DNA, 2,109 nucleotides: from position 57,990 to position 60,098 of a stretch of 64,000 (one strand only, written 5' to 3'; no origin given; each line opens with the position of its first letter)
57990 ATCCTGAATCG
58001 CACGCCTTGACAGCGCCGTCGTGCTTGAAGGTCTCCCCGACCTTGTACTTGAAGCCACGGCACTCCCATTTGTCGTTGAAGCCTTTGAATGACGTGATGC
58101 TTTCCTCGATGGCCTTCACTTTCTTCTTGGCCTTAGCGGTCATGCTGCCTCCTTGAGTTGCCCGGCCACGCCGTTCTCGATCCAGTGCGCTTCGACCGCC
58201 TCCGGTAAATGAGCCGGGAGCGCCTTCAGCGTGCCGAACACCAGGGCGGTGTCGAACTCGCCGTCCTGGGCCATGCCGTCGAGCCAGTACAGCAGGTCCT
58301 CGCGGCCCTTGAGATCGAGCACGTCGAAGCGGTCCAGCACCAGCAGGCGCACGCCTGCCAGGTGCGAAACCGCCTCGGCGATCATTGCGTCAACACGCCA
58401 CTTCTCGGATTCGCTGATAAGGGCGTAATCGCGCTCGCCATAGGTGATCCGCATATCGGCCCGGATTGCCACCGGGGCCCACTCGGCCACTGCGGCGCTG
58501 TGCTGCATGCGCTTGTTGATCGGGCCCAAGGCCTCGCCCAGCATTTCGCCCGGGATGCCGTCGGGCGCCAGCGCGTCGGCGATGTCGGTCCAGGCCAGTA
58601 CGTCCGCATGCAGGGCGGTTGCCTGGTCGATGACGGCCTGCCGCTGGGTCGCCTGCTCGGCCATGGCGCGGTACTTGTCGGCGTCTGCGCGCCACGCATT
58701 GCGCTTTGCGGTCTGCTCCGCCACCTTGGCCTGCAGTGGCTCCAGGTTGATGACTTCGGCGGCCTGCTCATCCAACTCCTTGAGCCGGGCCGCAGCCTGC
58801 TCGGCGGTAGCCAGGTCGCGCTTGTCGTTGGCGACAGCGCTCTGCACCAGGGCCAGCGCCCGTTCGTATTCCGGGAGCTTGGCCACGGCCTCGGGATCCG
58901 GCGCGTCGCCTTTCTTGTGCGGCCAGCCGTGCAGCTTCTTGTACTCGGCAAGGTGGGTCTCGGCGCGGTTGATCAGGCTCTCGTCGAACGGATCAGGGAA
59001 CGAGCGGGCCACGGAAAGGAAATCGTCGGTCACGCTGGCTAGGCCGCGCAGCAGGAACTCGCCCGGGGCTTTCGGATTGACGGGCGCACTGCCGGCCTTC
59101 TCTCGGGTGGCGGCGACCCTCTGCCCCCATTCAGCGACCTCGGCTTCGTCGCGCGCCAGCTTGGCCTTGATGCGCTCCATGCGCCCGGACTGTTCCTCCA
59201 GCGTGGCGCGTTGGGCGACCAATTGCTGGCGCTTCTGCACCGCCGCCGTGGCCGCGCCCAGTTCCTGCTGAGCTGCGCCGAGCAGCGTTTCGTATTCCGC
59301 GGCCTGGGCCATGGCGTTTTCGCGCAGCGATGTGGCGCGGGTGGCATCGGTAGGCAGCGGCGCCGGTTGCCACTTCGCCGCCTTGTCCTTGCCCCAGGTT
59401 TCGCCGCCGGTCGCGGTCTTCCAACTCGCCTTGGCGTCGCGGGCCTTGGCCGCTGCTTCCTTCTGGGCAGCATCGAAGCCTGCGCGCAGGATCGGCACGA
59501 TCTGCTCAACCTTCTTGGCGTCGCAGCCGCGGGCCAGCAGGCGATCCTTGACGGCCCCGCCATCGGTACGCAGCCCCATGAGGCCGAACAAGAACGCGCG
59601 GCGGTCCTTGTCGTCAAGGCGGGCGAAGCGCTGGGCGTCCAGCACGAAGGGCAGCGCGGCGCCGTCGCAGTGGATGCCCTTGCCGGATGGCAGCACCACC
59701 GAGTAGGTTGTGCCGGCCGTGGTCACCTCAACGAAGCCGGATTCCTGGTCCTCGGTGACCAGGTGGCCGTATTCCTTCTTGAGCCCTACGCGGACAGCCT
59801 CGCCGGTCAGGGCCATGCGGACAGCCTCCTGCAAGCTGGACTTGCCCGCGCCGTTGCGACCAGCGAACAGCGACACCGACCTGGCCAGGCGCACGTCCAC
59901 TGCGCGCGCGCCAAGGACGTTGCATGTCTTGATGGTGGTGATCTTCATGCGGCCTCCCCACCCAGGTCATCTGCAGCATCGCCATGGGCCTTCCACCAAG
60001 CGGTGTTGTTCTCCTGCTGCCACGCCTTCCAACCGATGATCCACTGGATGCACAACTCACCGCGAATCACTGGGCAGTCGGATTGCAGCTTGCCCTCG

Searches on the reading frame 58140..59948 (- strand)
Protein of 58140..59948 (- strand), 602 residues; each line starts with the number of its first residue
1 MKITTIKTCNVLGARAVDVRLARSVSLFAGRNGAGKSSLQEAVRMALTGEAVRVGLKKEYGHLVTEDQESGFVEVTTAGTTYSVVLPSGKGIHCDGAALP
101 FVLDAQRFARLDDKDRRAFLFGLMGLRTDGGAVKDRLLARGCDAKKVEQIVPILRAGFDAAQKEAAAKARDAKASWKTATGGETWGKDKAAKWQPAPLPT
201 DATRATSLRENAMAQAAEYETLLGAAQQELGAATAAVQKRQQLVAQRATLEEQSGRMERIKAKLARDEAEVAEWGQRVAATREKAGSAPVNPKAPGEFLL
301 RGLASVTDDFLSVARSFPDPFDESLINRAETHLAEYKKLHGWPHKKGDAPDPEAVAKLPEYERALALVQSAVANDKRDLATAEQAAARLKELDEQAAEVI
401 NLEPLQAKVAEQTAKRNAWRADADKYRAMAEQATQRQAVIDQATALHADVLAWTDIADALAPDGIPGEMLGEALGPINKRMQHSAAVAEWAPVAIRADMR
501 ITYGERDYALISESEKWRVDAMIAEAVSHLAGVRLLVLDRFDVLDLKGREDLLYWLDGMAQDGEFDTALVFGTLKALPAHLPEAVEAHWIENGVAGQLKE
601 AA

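Call 3: search_protein_families(library=pfam, proteins=[window:58140-59948:-], max_evalue=1)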
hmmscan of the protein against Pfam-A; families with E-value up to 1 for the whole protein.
window:58140-59948:- (602 aa): 7 families
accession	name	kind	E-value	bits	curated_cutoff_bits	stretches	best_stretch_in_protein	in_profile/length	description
PF13476.12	AAA_23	-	2.7e-07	31.9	27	1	15-73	11-68/201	AAA domain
PF02463.25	SMC_N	-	0.00038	20.4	40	1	14-73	15-74/220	RecF/RecN/SMC N terminal domain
PF13555.12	AAA_29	-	0.0015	18.7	27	1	17-51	15-50/61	P-loop containing region of AAA domain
PF13175.12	AAA_15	-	0.006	16.7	32.1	1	1-44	1-44/374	AAA ATPase domain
PF03193.22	RsgA_GTPase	-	0.019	15.2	30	1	10-54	93-137/174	RsgA GTPase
PF13304.12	AAA_21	-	0.23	11.9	27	1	28-55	4-41/304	AAA domain, putative AbiEii toxin, Type IV TA system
PF06414.18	Zeta_toxin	-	0.25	11.2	22.3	1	25-55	18-50/199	Zeta toxin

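Call 4: search_protein_families(library=phrogs, proteins=[window:58140-59948:-], max_evalue=0.01)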
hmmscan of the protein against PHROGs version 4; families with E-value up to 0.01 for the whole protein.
window:58140-59948:- (602 aa): 3 families
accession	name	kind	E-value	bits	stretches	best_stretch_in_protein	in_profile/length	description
phrog_77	-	DNA, RNA and nucleotide metabolism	5e-25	89.2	2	241-567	668-923/967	SbcC-like subunit of palindrome specific endonuclease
phrog_1499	-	unknown function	5.1e-14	53.4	2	1-53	3-55/427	-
phrog_8323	-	unknown function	0.0064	16.1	1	1-68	49-119/623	-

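Call 6: search_protein_families(library=ncbifam, proteins=[window:58140-59948:-], max_evalue=1)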
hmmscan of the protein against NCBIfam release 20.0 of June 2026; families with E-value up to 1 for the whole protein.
window:58140-59948:- (602 aa): 18 families
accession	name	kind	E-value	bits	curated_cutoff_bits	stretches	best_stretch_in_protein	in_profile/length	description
NF045487.1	ASRP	equivalog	4e-11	42.2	300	2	15-95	6-77/593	archaea-specific SMC-related protein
NF002572.0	PRK02224.1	equivalog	2.9e-07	29.2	1087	1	1-75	1-72/888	DNA double-strand break repair ATPase Rad50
NF003034.1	PRK03918.1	equivalog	3.7e-06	25.2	700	1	1-85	1-87/878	DNA double-strand break repair ATPase Rad50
NF002244.0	PRK01156.1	equivalog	1.8e-05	23.1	847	1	1-50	1-50/895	DNA double-strand break repair ATPase Rad50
NF041035.1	Rad50_Halo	equivalog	2.8e-05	22.7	1000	1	1-82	1-81/883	DNA double-strand break repair ATPase Rad50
TIGR00611.2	recf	equivalog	3.5e-05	23.1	172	1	5-75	3-70/339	DNA replication/repair protein RecF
TIGR03185.1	DNA_S_dndD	equivalog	0.0003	19.4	245.85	1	18-66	23-73/650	DNA sulfur modification protein DndD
NF010680.0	PRK14079.1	equivalog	0.00031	19.8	386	1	2-57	2-57/349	recombination protein F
NF041034.1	Rad50_Sulf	equivalog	0.0014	16.6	1000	1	1-75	1-71/872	DNA double-strand break repair ATPase Rad50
TIGR01166.1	cbiO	subfamily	0.0066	15.9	211.8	0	11-47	7-42/190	cobalt ABC transporter, ATP-binding protein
NF045725.1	TmcD_fam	equivalog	0.024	13.5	440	1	149-211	185-247/412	electron transfer complex subunit TmcD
TIGR00157.1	TIGR00157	equivalog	0.051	13.1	100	1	13-62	112-161/247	ribosome small subunit-dependent GTPase A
NF041760.1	PtuA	equivalog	0.056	12.3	500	1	3-48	52-97/524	retron Ec78 anti-phage system effector ATPase PtuA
NF008931.0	PRK12288.1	equivalog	0.081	11.9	360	1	13-44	195-226/347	small ribosomal subunit biogenesis GTPase RsgA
NF053563.1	Rkd4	equivalog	0.081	11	860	1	18-54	19-54/747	arcadin-4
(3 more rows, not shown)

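Call 18: search_protein_families(library=padloc, proteins=[window:58140-59948:-], max_evalue=0.01)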
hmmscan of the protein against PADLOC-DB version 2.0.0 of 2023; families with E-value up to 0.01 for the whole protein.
window:58140-59948:- (602 aa): 30 families (the best 25 are shown)
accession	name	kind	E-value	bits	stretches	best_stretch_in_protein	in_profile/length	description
PDLC00269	PtuA1|PtuA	-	1.2e-07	29.4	1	5-78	5-87/446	AAA ATPase domain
PDLC03859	LmuB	-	5.6e-07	27.1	1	1-77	3-72/611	-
PDLC00271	PtuA1|PtuA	-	6.1e-07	27.3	1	1-65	1-65/421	AAA ATPase domain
PDLC00292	PtuA1|PtuA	-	6.7e-07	26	1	7-81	313-393/726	AAA ATPase domain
PDLC03868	LmuB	-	8.2e-06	22.4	0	353-447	370-464/1035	-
PDLC02663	DndD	-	1.6e-05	21.9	1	22-61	32-73/675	DndD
PDLC00102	GajA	-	1.9e-05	21.3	1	1-80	1-81/532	AAA ATPase domain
PDLC02756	PbeC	-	2.2e-05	21.6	1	23-50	31-58/643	PbeC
PDLC00298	PtuA1|PtuA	-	3.2e-05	21.2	1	1-69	1-68/423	AAA ATPase domain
PDLC00098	GajA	-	9.2e-05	19.3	1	1-73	1-74/534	AAA ATPase domain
PDLC02668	DndD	-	0.00019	18.6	1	22-53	29-60/659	DndD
PDLC04135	mad3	-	0.0002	19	1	17-51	16-50/374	mads_3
PDLC02667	DndD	-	0.00039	17.3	1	22-52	31-61/657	DndD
PDLC00278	PtuA1|PtuA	-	0.00041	17.7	1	1-57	1-57/436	AAA ATPase domain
PDLC00267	PtuA1|PtuA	-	0.00066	16.9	1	1-48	1-48/438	AAA ATPase domain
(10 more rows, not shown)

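Call 49: search_solved_structures(query=window:58140-59948:-, max_evalue=0.01)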
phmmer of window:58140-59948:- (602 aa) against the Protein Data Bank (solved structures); distinct sequences matched with E-value up to 0.01: 2.
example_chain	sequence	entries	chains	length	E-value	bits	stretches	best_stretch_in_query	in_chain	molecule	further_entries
3qf7_A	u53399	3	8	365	0.00023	23.2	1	7-62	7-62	Rad50 | Probable DNA double-strand break repair Rad50 ATPase,Probable DNA double-strand break repa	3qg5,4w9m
3tho_A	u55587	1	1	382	0.00025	23.1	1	7-62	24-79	Probable DNA double-strand break repair Rad50 ATPase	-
